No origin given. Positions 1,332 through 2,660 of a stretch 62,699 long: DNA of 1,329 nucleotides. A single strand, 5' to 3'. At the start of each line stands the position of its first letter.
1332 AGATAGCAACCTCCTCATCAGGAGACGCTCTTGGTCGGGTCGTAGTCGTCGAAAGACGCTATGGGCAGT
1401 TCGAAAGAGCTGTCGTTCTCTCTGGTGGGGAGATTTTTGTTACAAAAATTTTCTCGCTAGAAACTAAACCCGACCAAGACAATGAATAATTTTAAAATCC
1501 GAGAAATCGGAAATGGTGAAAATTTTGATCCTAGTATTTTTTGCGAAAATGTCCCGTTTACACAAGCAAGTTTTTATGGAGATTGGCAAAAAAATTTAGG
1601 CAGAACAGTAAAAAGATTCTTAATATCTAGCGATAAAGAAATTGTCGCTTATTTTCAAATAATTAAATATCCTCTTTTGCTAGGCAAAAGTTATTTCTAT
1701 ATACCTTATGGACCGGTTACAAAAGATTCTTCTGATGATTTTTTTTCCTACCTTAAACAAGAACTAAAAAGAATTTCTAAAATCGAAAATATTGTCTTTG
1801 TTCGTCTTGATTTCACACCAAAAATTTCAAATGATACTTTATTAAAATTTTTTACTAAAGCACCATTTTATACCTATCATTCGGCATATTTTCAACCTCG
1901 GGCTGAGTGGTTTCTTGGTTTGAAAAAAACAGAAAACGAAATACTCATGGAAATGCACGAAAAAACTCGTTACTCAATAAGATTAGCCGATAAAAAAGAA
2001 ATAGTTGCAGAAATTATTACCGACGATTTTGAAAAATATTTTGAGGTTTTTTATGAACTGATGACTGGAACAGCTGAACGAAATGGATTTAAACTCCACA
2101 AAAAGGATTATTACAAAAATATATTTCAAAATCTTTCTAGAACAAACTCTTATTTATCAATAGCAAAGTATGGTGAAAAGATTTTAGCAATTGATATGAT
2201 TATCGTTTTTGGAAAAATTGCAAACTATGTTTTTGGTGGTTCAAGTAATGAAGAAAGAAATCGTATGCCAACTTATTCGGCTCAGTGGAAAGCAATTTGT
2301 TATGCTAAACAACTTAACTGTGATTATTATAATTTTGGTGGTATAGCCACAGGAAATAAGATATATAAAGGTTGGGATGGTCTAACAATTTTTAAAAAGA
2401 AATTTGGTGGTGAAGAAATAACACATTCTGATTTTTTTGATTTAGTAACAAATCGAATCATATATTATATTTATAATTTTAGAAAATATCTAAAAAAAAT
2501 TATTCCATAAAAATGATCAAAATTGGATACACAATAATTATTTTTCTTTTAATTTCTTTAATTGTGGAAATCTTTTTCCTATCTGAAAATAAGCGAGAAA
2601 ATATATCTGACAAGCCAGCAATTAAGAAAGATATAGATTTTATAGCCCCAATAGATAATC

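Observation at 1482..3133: FemAB-like transferase + M23 endopeptidase pair resembles a lysostaphin/zoocin-type bacteriolysin-immunity module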

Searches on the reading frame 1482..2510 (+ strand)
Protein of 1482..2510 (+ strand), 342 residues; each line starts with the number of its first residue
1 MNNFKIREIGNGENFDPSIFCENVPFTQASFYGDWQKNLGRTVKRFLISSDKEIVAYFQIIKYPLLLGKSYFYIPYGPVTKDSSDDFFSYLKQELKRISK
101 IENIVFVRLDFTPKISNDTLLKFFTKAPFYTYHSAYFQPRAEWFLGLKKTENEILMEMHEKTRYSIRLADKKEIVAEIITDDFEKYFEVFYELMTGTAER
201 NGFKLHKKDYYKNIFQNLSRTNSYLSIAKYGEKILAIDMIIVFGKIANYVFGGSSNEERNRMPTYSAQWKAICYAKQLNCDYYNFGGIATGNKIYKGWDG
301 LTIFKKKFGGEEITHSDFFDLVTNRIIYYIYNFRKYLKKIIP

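Call 8: search_protein_families(library=pfam, proteins=[window:1482-2507:+], max_evalue=0.01)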
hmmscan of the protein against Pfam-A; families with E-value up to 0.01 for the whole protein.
window:1482-2507:+ (342 aa): 2 families
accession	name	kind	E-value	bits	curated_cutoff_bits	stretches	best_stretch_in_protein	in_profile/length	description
PF02388.22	FemAB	-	3.3e-30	105.7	24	3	227-333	299-403/406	FemAB family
PF13480.13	Acetyltransf_6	-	3.7e-08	34.1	22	1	161-296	6-142/143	Acetyltransferase (GNAT) domain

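Call 9: search_protein_families(library=ncbifam, proteins=[window:1482-2507:+], max_evalue=0.01)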
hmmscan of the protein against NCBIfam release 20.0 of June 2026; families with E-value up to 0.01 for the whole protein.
window:1482-2507:+ (342 aa): 2 families
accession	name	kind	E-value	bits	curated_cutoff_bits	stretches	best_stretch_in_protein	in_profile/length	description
NF047883.1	UAcmpLyAlTFemX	equivalog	1.3e-13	51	500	1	37-309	37-312/337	UDP-N-acetylmuramoylpentapeptide-lysine N(6)-alanyltransferase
TIGR03019.1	pepcterm_femAB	equivalog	3e-07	29.8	260.35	1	146-311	124-277/330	FemAB family XrtA/PEP-CTERM system-associated protein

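Call 18: find_encoding_contigs(protein=window:1482-2510:+, flank=10000, max_places=10)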
Protein window:1482-2510:+ (342 aa): 3 contigs read that carry it; 3 places shown.
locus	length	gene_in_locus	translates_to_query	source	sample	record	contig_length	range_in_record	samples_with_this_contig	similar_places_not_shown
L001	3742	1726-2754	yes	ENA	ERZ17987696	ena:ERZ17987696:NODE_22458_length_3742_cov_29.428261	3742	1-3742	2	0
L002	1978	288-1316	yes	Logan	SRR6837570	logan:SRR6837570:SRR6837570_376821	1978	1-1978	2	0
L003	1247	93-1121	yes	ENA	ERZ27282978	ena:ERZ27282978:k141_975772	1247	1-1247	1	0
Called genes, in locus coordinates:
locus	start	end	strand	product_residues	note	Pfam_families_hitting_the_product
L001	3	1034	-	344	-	?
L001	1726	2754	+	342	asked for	PF02388:FemAB, PF13480:Acetyltransf_6, PF02388:FemAB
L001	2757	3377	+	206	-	PF01551:Peptidase_M23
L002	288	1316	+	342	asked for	PF02388:FemAB, PF13480:Acetyltransf_6, PF02388:FemAB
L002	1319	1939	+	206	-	PF01551:Peptidase_M23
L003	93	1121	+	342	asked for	PF02388:FemAB, PF13480:Acetyltransf_6, PF02388:FemAB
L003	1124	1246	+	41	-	?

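Call 24: find_homologous_proteins(query=window:1482-2507:+, max_evalue=0.00001)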
Query window:1482-2507:+ (342 aa): 357 proteins with E <= 0.00001 among 1631 candidates; the best 120 are listed.
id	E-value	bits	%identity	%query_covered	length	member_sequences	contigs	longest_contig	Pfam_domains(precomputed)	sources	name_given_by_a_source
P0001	5.9e-202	688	87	100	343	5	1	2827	PF13480.14,PF02388.23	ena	-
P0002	6.5e-201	685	87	100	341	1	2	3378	PF13480.14,PF02388.23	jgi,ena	-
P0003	7.2e-198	675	85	99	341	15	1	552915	PF13480.14,PF02388.23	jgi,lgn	jgi:lipid II:glycine glycyltransferase (peptidoglycan interpeptide bridge formation enzyme)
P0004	3.2e-196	670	85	100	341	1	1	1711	PF13480.14,PF02388.23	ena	-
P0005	1.5e-189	648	81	100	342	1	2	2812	PF13480.14,PF02388.23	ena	-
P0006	6.7e-185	632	81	100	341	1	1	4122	PF13480.14,PF02388.23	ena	-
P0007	1.4e-184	631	80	99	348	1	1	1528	PF13480.14,PF02388.23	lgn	-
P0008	6.1e-184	629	79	99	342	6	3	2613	PF13480.14,PF02388.23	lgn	-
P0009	4.2e-182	623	79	100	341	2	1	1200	PF13480.14,PF02388.23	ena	-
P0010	8.5e-182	622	79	99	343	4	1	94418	PF13480.14,PF02388.23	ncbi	ncbi:MAG: peptidoglycan bridge formation glycyltransferase FemA/FemB family protein [Candidatus Pace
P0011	4.5e-181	620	78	99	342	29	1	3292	PF13480.14,PF02388.23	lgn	-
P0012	2.5e-180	617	79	99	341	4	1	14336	PF13480.14,PF02388.23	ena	-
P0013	1.5e-179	615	78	99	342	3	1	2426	PF13480.14,PF02388.23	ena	-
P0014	6.5e-179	613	78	99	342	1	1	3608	PF13480.14,PF02388.23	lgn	-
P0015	1.7e-178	611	76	99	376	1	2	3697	PF13480.14,PF02388.23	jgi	-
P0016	1.8e-178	611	76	99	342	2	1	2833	PF13480.14,PF02388.23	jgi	-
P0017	3.7e-178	610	77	99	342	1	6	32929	PF13480.14,PF02388.23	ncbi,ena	-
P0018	5.5e-177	606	76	99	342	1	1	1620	PF13480.14,PF02388.23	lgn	-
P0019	9.9e-177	605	75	99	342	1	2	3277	PF13480.14,PF02388.23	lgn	-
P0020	1.4e-176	605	76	99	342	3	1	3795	PF13480.14,PF02388.23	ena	-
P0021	3.6e-175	600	77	99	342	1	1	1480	PF13480.14,PF02388.23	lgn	-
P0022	6.8e-175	599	77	99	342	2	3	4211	PF13480.14,PF02388.23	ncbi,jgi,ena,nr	ncbi:MAG: hypothetical protein COU51_01495 [Parcubacteria group bacterium CG10_big_fil_rev_8_21_14_0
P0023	9.0e-173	592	75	98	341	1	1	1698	PF13480.14,PF02388.23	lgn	-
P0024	8.1e-172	589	74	99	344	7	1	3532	PF13480.14,PF02388.23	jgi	-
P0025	1.6e-171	588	74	100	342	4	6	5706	PF13480.14,PF02388.23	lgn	-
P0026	3.0e-171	587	75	99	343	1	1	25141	PF13480.14,PF02388.23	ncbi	-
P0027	4.3e-171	587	76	99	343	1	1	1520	PF13480.14,PF02388.23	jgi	-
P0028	1.3e-170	585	75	100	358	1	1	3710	PF13480.14,PF02388.23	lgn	-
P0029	1.9e-170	585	74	100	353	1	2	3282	PF13480.14,PF02388.23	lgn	-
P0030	4.4e-170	584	74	99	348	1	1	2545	PF13480.14,PF02388.23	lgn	-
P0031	1.7e-169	582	73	99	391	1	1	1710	PF13480.14,PF02388.23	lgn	-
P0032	5.4e-169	580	74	99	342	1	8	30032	PF13480.14,PF02388.23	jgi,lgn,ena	-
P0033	3.7e-168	577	72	99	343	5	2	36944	PF13480.14,PF02388.23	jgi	-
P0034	5.2e-168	577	73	98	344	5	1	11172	PF13480.14,PF02388.23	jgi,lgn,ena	-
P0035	2.1e-167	575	74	100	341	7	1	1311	PF13480.14,PF02388.23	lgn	-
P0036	4.5e-166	570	72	100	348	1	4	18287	PF02388.23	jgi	jgi:lipid II:glycine glycyltransferase (peptidoglycan interpeptide bridge formation enzyme)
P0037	7.1e-165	567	72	100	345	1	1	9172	PF13480.14,PF02388.23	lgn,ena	-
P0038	1.5e-164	565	72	100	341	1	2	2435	PF13480.14,PF02388.23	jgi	jgi:lipid II:glycine glycyltransferase (peptidoglycan interpeptide bridge formation enzyme)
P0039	6.8e-164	563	71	100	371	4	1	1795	PF13480.14,PF02388.23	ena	-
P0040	1.1e-163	563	72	99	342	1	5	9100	PF13480.14,PF02388.23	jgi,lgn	-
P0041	3.3e-163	561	72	99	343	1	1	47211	PF13480.14,PF02388.23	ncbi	-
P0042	7.6e-162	557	73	96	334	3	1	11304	PF13480.14,PF02388.23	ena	-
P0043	1.2e-161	556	72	100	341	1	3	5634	PF13480.14,PF02388.23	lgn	-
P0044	2.4e-161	555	71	99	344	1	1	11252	PF13480.14,PF02388.23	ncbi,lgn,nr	ncbi:MAG: peptidoglycan bridge formation glycyltransferase FemA/FemB family protein [bacterium]|nr:p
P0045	3.0e-161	555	75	92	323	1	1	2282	PF13480.14,PF02388.23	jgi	jgi:peptidoglycan pentaglycine glycine transferase (the first glycine)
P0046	3.7e-161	554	71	100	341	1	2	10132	PF13480.14,PF02388.23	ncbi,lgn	-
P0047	5.7e-161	554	72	99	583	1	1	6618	PF13480.14,PF13529.14,PF02388.23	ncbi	-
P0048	2.2e-158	545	71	99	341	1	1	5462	PF13480.14,PF02388.23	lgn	-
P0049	9.0e-157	540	68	99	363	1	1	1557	PF13480.14,PF02388.23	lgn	-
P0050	2.7e-156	538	70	99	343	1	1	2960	PF13480.14,PF02388.23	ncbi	-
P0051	5.0e-156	537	67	100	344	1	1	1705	PF13480.14,PF02388.23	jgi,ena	-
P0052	7.3e-155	534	69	99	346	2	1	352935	PF13480.14,PF02388.23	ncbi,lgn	-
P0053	2.4e-154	532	69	99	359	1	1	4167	PF13480.14,PF02388.23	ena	-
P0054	3.9e-154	531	67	99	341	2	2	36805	PF13480.14,PF02388.23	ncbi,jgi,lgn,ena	ncbi:MAG: peptidoglycan bridge formation glycyltransferase FemA/FemB family protein [bacterium]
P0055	5.7e-154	531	66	99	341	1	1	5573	PF13480.14,PF02388.23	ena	-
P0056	3.7e-153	528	67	99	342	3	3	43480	PF13480.14,PF02388.23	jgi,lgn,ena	-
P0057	2.8e-151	522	74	89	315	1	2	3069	PF13480.14,PF02388.23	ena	-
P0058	4.2e-151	521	68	100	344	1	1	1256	PF13480.14,PF02388.23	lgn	-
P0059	1.5e-150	519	64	99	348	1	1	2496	PF13480.14,PF02388.23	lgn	-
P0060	2.4e-150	519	63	100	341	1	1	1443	PF13480.14,PF02388.23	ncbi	-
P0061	1.5e-149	516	66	99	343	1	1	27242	PF13480.14,PF02388.23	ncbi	-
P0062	2.3e-148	512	64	99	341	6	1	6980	PF13480.14,PF02388.23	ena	-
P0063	3.2e-148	512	66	100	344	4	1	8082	PF13480.14,PF02388.23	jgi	-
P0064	7.4e-148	511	66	99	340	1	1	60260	PF13480.14,PF02388.23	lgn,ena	-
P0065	1.9e-147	509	64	99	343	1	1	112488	PF13480.14,PF02388.23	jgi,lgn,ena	-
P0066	7.2e-147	507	66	100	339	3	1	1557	PF13480.14,PF02388.23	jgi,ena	-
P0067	1.7e-145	503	65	99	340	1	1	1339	PF13480.14,PF02388.23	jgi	-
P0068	2.7e-145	502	67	99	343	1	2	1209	PF13480.14,PF02388.23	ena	-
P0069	3.2e-145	502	63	99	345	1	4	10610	PF13480.14,PF02388.23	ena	-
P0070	3.6e-145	502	63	99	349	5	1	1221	PF13480.14,PF02388.23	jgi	jgi:lipid II:glycine glycyltransferase (peptidoglycan interpeptide bridge formation enzyme)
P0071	5.0e-145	501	66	99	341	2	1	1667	PF13480.14,PF02388.23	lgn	-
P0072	5.6e-145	501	61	100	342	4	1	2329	PF13480.14,PF02388.23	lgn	-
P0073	7.4e-145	501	64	99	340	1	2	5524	PF13480.14,PF02388.23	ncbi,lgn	-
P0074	1.6e-144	500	65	99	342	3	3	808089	PF13480.14,PF02388.23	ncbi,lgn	-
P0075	2.0e-144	499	64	99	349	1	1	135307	PF13480.14,PF02388.23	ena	-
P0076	2.2e-143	496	63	99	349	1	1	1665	PF13480.14,PF02388.23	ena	-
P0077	2.4e-143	496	63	99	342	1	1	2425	PF13480.14,PF02388.23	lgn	-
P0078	3.3e-143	495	62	99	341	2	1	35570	PF13480.14,PF02388.23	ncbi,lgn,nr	ncbi:MAG: peptidoglycan bridge formation glycyltransferase FemA/FemB family protein [Patescibacteria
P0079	5.4e-143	495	63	99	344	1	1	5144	PF13480.14,PF02388.23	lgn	-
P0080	6.6e-143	494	62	99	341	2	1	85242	PF13480.14,PF02388.23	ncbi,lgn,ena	-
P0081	9.2e-143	494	61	99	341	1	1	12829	PF13480.14,PF02388.23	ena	-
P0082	1.2e-142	493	65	99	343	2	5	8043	PF13480.14,PF02388.23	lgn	-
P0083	2.0e-142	493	65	97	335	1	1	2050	PF13480.14,PF02388.23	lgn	-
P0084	3.7e-142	492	63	99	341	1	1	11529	PF13480.14,PF02388.23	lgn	-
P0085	1.0e-141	490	64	100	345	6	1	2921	PF13480.14,PF02388.23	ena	-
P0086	1.9e-141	489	64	99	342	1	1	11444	PF13480.14,PF02388.23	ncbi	ncbi:MAG: peptidoglycan bridge formation glycyltransferase FemA/FemB family protein [Candidatus Voge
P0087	4.2e-141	488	62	99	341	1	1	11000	PF13480.14,PF02388.23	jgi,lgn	jgi:lipid II:glycine glycyltransferase (peptidoglycan interpeptide bridge formation enzyme)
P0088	4.3e-141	488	61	99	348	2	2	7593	PF13480.14,PF02388.23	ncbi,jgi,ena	ncbi:MAG: peptidoglycan bridge formation glycyltransferase FemA/FemB family protein [bacterium]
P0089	5.0e-141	488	61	99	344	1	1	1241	PF13480.14,PF02388.23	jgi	-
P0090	1.5e-140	487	62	99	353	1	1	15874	PF13480.14,PF02388.23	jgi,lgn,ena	jgi:lipid II:glycine glycyltransferase (peptidoglycan interpeptide bridge formation enzyme)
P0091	2.1e-140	486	64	98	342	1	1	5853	PF13480.14,PF02388.23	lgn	-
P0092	2.2e-140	486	61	100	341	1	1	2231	PF13480.14,PF02388.23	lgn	-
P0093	2.3e-140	486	61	99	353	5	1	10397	PF13480.14,PF02388.23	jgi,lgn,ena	-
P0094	2.6e-140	486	63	99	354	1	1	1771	PF13480.14,PF02388.23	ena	-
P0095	2.1e-139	483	62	99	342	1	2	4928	PF13480.14,PF02388.23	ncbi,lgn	-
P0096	2.4e-139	483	61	99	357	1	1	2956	PF13480.14,PF02388.23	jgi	-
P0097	4.2e-139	482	64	99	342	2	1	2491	PF13480.14,PF02388.23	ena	-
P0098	4.8e-139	482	61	99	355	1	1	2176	PF13480.14,PF02388.23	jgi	-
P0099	1.4e-138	480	60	99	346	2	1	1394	PF13480.14,PF02388.23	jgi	jgi:lipid II:glycine glycyltransferase (peptidoglycan interpeptide bridge formation enzyme)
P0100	1.5e-138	480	60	99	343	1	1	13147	PF13480.14,PF02388.23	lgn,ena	-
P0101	2.0e-138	480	62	99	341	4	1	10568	PF13480.14,PF02388.23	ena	-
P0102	2.1e-138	479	62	100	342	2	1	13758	PF13480.14,PF02388.23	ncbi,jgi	jgi:lipid II:glycine glycyltransferase (peptidoglycan interpeptide bridge formation enzyme)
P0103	6.3e-138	478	60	99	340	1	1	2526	PF13480.14,PF02388.23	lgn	-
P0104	7.6e-138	478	61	98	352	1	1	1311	PF13480.14,PF02388.23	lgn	-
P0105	1.0e-137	477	73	84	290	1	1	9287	PF13480.14,PF02388.23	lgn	-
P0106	6.1e-137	475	63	99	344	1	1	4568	PF13480.14,PF02388.23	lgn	-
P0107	1.0e-136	474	60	99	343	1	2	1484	PF13480.14,PF02388.23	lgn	-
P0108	1.3e-136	474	59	99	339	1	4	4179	PF13480.14,PF02388.23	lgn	-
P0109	2.4e-136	473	61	99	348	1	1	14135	PF13480.14,PF02388.23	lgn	-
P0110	3.1e-136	472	63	96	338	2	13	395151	PF13480.14,PF02388.23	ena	-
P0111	4.0e-136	472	59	99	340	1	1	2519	PF13480.14,PF02388.23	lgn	-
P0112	4.3e-136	472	61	99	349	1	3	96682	PF13480.14,PF02388.23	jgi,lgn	-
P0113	5.3e-136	472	58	100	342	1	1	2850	PF13480.14,PF02388.23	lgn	-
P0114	1.8e-135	470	60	99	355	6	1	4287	PF13480.14,PF02388.23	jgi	-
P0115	2.4e-135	469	61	96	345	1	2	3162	PF13480.14,PF02388.23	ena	-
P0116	1.8e-134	467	59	99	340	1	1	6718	PF13480.14,PF02388.23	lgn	-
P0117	3.5e-134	466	58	99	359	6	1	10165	PF13480.14,PF02388.23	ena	-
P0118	6.9e-134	465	59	99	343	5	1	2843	PF13480.14,PF02388.23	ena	-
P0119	1.1e-133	464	62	99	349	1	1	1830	PF13480.14,PF02388.23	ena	-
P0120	3.0e-133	463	61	99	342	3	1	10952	PF13480.14,PF02388.23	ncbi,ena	-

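Call 26: find_related_loci(query=A1, collection=genome_contigs, flank=8000)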
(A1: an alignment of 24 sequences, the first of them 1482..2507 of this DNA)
Query A1 (342 aa) in genome_contigs; peptide patterns used: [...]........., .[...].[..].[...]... (x = any residue, [..] = any of these).
105 stretches matched a pattern; 80 encode a relative of the query (tblastn E <= 1e-3); 80 distinct loci.
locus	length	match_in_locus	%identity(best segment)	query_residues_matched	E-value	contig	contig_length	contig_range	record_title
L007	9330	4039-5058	79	1-340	0e+0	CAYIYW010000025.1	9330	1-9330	MAG TPA_asm: uncultured Candidatus Saccharibacteria bacterium isolate ERP119705_co9_37 genome assembly, contig: NODE_103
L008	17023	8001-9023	79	1-340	0e+0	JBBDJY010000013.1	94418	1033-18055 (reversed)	MAG: Candidatus Paceibacterota bacterium isolate LejiaA_44_14 Lejia_A_409_length_94418_cov_8, whole genome shotgun seque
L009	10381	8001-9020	79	1-340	0e+0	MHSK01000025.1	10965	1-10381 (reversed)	MAG: Candidatus Taylorbacteria bacterium RIFCSPLOWO2_12_FULL_43_20 rifcsplowo2_12_scaffold_42496, whole genome shotgun s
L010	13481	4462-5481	72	1-340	3e-173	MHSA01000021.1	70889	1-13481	MAG: Candidatus Taylorbacteria bacterium RIFCSPLOWO2_01_FULL_48_100 rifcsplowo2_01_scaffold_5720, whole genome shotgun s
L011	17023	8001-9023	72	1-341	1e-166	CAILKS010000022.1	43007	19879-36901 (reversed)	uncultured bacterium isolate Ja_bin-4026 genome assembly, contig: bin-4026:22/84, whole genome shotgun sequence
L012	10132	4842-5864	71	1-342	8e-166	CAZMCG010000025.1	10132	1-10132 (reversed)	MAG TPA_asm: uncultured Candidatus Saccharibacteria bacterium isolate binchicken_co112_83 genome assembly, contig: NODE_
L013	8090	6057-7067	67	3-339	8e-158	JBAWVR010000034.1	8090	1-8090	MAG: bacterium isolate ELA016 MAG016_34, whole genome shotgun sequence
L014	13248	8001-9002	67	1-334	7e-157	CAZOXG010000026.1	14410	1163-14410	MAG TPA_asm: uncultured Candidatus Saccharibacteria bacterium isolate SRP142039_co1_284 genome assembly, contig: NODE_33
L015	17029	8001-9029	69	1-339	1e-153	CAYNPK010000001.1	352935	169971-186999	MAG TPA_asm: uncultured Candidatus Saccharibacteria bacterium isolate SRP263991_co4_20 genome assembly, contig: NODE_2_l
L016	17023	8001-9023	61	1-341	4e-152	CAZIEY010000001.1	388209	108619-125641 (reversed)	MAG TPA_asm: uncultured Candidatus Saccharibacteria bacterium isolate SRP296810_co1_80 genome assembly, contig: NODE_9_l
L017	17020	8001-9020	65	1-340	6e-151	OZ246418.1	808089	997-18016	MAG: uncultured Candidatus Saccharibacteria bacterium isolate SRP292972_co1_37 genome assembly, chromosome: 1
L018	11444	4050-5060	64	1-338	2e-146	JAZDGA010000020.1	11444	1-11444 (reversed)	MAG: Candidatus Vogelbacteria bacterium isolate MEGAHIT-group-0.230 k141_7989641, whole genome shotgun sequence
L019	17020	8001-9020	61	1-341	5e-143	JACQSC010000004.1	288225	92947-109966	MAG: Candidatus Uhrbacteria bacterium isolate NC_groundwater_1375_Ag_S-0.2um_48_664 S_p2_S4_coassembly_k141_1025807, who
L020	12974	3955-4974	62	1-341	1e-142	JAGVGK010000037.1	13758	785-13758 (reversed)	MAG: Candidatus Paceibacterota bacterium isolate DeMMO2_19 c_000000046086, whole genome shotgun sequence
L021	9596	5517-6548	60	1-340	1e-142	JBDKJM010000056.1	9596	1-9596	MAG: Candidatus Parcubacteria bacterium isolate guil_2019_sw_WHONDRS-S19S_0049_B_bin.22 scaffold_1012533, whole genome s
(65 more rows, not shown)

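Call 37: search_solved_structures(query=window:1482-2507:+, max_evalue=0.01, show_alignments=1)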
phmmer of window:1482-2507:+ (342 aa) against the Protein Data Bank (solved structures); distinct sequences matched with E-value up to 0.01: 7.
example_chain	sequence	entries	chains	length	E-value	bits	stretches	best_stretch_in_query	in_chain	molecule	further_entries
6snr_A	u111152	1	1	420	1.3e-17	67.4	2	26-220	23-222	Lipid II:glycine glycyltransferase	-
1ne9_A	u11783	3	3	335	1.2e-06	31.4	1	38-303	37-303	FemX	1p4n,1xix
3gkr_A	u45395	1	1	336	1.2e-06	31.4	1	38-303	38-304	FemX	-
4ii9_A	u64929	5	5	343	1.3e-06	31.3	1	38-304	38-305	FemX | UDP-N-acetylmuramoylpentapeptide-lysine N(6)-alanyltransferase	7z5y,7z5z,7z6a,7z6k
1xe4_A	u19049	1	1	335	1.3e-06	31.2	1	42-304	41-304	FemX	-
1xf8_A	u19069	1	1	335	4.2e-06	29.6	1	38-303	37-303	FemX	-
1lrz_A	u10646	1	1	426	7.6e-06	28.7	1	249-338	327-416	factor essential for expression of methicillin resistance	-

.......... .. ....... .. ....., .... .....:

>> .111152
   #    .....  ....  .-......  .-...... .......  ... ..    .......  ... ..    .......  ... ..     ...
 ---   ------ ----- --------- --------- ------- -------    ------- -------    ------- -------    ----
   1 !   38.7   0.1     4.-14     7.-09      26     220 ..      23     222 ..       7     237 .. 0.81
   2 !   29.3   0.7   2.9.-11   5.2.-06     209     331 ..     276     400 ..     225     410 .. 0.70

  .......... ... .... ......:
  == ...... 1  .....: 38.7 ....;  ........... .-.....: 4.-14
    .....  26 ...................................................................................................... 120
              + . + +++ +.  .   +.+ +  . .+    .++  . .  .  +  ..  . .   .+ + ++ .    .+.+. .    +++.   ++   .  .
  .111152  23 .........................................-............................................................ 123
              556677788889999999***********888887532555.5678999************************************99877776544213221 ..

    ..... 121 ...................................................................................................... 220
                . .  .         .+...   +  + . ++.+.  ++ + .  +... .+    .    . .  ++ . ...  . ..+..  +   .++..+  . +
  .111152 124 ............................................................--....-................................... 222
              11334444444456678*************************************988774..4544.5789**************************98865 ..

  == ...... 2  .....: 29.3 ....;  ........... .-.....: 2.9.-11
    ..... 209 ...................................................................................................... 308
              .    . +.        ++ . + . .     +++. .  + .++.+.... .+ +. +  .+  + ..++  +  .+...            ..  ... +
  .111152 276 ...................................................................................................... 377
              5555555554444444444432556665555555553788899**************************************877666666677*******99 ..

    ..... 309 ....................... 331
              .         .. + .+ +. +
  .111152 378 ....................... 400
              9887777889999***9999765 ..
